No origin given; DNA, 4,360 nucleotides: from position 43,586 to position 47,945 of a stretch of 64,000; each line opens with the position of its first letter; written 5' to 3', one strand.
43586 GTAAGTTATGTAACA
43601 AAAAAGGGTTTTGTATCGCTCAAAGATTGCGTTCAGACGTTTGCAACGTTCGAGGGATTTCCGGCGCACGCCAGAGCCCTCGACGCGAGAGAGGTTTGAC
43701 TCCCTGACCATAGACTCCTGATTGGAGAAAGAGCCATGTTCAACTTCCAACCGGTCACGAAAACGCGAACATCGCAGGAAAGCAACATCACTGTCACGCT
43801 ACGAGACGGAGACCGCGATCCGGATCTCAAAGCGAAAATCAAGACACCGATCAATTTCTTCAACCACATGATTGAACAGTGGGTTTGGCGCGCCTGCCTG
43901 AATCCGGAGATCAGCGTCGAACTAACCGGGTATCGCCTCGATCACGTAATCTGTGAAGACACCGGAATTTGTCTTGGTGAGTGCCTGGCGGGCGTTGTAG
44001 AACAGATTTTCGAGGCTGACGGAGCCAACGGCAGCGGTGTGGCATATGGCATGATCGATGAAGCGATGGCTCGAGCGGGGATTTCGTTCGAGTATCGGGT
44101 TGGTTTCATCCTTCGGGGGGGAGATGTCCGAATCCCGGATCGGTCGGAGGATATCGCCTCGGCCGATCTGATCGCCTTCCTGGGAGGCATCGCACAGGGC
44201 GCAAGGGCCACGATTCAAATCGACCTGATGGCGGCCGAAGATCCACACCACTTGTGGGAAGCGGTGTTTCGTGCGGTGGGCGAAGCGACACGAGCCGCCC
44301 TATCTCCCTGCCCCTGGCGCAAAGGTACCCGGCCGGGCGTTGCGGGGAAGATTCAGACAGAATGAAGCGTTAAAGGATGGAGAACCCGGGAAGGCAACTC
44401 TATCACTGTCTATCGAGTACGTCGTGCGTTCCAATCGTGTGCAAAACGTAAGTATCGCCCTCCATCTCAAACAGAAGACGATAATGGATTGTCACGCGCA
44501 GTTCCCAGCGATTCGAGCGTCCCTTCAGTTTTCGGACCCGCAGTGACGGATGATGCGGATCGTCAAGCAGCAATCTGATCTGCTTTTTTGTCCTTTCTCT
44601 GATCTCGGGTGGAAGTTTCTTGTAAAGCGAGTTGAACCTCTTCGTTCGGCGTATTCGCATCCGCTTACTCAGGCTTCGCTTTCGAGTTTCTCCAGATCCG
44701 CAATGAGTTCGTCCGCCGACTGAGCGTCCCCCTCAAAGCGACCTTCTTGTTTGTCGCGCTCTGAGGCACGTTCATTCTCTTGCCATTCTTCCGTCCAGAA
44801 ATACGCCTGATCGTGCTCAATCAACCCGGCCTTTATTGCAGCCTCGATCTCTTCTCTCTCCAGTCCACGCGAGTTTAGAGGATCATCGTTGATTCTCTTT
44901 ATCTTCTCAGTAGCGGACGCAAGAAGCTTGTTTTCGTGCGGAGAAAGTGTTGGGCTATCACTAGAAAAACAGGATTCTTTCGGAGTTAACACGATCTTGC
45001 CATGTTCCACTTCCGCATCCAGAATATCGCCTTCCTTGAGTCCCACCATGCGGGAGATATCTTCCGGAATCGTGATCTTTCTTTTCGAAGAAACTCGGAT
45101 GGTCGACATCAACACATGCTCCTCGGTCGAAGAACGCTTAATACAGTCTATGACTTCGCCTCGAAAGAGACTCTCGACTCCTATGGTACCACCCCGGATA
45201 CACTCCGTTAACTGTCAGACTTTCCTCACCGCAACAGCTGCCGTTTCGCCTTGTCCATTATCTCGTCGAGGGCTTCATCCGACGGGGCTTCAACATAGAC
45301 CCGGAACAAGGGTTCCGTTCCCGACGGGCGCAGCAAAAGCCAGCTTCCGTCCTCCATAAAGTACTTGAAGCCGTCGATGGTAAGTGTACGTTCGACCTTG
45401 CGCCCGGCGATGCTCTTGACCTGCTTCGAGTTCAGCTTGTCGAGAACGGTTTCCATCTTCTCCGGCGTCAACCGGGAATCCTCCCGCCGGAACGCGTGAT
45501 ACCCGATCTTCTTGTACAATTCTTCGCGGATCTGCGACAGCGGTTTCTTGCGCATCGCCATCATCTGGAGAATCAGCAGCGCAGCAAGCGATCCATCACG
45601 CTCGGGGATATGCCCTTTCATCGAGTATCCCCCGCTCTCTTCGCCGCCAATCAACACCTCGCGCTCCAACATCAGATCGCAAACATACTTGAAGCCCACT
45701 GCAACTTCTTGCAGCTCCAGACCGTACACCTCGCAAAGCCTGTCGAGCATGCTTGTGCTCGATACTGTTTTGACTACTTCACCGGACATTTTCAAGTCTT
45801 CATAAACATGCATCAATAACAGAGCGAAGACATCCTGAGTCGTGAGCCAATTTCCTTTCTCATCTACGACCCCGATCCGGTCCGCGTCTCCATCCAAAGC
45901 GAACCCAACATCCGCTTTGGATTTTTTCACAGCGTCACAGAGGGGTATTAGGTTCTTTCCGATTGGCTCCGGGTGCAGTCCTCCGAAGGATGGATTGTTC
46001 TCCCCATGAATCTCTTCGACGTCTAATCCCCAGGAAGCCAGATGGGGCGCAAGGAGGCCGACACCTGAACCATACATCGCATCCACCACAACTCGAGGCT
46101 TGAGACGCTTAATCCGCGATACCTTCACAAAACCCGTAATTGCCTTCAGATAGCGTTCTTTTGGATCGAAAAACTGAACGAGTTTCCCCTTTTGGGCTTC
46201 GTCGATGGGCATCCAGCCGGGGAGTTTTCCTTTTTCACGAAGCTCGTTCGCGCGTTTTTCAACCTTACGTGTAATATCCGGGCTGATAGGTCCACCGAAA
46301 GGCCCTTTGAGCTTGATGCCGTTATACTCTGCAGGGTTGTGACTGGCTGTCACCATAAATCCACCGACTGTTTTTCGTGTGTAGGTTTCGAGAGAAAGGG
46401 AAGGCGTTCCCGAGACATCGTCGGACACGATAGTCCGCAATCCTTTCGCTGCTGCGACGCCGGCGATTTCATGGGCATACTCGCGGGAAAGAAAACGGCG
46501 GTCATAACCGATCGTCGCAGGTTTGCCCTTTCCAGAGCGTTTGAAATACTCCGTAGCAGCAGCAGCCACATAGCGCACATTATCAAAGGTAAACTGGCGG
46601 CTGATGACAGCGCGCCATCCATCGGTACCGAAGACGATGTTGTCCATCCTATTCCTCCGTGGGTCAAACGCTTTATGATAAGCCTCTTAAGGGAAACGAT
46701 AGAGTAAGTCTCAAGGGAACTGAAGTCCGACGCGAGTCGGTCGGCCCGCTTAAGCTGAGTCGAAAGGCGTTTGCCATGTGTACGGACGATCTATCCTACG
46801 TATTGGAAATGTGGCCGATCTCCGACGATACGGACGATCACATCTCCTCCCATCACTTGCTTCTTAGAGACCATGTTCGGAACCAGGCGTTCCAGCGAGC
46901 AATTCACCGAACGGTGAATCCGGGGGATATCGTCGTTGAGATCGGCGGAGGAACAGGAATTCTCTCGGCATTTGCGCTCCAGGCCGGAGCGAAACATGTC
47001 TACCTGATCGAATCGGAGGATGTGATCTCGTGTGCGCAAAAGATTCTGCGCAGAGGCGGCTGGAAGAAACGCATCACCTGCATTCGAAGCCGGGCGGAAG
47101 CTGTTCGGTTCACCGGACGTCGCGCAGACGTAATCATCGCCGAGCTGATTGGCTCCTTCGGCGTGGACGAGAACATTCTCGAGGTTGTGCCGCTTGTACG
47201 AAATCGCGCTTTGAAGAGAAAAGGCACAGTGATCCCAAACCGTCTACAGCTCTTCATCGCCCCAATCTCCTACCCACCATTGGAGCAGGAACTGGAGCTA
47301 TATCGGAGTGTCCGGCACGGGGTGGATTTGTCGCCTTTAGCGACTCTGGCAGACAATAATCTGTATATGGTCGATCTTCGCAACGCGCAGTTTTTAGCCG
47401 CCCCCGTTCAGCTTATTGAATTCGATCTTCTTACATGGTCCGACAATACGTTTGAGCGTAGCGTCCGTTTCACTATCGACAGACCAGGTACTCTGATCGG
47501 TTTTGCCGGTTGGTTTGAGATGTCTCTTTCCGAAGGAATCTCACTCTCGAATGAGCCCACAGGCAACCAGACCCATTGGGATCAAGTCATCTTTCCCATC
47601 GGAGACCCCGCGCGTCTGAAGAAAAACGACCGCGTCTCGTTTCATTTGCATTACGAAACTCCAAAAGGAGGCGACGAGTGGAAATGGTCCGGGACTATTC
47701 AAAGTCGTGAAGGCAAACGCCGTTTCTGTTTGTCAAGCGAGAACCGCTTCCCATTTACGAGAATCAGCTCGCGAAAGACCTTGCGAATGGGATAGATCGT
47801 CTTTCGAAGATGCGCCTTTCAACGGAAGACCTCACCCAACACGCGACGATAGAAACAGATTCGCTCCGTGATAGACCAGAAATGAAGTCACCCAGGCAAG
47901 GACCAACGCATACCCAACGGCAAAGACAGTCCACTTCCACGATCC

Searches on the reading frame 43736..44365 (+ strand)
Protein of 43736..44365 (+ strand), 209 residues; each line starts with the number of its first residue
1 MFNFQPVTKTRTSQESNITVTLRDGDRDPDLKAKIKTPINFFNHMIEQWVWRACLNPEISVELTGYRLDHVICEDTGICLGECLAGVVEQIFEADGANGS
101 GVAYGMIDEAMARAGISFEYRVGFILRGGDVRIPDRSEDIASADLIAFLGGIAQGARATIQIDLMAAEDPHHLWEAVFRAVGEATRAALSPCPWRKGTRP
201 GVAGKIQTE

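Call 57: search_protein_families(library=pfam, proteins=[window:43736-44365:+], max_evalue=0.00001)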
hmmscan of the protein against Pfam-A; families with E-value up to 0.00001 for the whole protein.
window:43736-44365:+ (209 aa): 1 family
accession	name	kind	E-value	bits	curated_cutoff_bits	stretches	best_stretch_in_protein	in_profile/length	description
PF00475.24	IGPD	-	4.1e-22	79.3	27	1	37-184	1-143/144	Imidazoleglycerol-phosphate dehydratase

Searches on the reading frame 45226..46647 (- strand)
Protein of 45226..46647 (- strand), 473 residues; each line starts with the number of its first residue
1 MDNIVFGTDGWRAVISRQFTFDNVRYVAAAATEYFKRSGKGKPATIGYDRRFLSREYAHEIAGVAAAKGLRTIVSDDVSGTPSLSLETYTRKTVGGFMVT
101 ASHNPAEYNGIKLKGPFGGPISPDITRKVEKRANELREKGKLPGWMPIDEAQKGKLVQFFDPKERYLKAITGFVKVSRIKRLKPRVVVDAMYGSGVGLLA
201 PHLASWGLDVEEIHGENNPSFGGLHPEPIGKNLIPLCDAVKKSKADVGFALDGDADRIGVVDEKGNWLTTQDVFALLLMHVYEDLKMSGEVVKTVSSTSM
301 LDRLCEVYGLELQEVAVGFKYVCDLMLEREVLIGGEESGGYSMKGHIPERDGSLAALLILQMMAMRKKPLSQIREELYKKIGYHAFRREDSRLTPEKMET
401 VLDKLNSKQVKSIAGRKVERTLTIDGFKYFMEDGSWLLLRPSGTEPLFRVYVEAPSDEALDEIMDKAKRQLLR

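Call 58: search_protein_families(library=pfam, proteins=[window:45226-46647:-], max_evalue=0.00001)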
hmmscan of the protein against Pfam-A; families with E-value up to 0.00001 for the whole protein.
window:45226-46647:- (473 aa): 4 families
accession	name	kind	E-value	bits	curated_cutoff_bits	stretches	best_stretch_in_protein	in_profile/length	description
PF02878.22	PGM_PMM_I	-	1.6e-33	115.8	22.5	1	5-137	3-135/138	Phosphoglucomutase/phosphomannomutase, alpha/beta/alpha domain I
PF02880.22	PGM_PMM_III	-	1.9e-29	102.5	20.7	1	273-380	5-114/115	Phosphoglucomutase/phosphomannomutase, alpha/beta/alpha domain III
PF02879.22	PGM_PMM_II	-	2.6e-23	82.9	29.3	1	164-265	1-103/103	Phosphoglucomutase/phosphomannomutase, alpha/beta/alpha domain II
PF00408.26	PGM_PMM_IV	-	1.6e-13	50.9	23.1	1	409-466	11-64/68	Phosphoglucomutase/phosphomannomutase, C-terminal domain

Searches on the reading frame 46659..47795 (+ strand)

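Call 58: search_protein_families(library=pfam, proteins=[window:46659-47795:+], max_evalue=0.00001)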
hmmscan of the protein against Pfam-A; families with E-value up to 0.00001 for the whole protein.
window:46659-47795:+ (378 aa): 4 families
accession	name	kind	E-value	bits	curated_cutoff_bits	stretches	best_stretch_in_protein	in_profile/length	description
PF22528.1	PRMT_C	-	8e-15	55.6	27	1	197-331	4-142/164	Arginine methyltransferase oligomerization subdomain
PF17286.7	PRMT5_C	-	7.1e-12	46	30.3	1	199-334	5-135/167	PRMT5 oligomerisation domain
PF13649.12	Methyltransf_25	-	2.6e-06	28.5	27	0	92-163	1-73/97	Methyltransferase domain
PF05185.22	PRMT5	-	5.4e-06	26.8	22.9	0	91-183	66-162/171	PRMT5 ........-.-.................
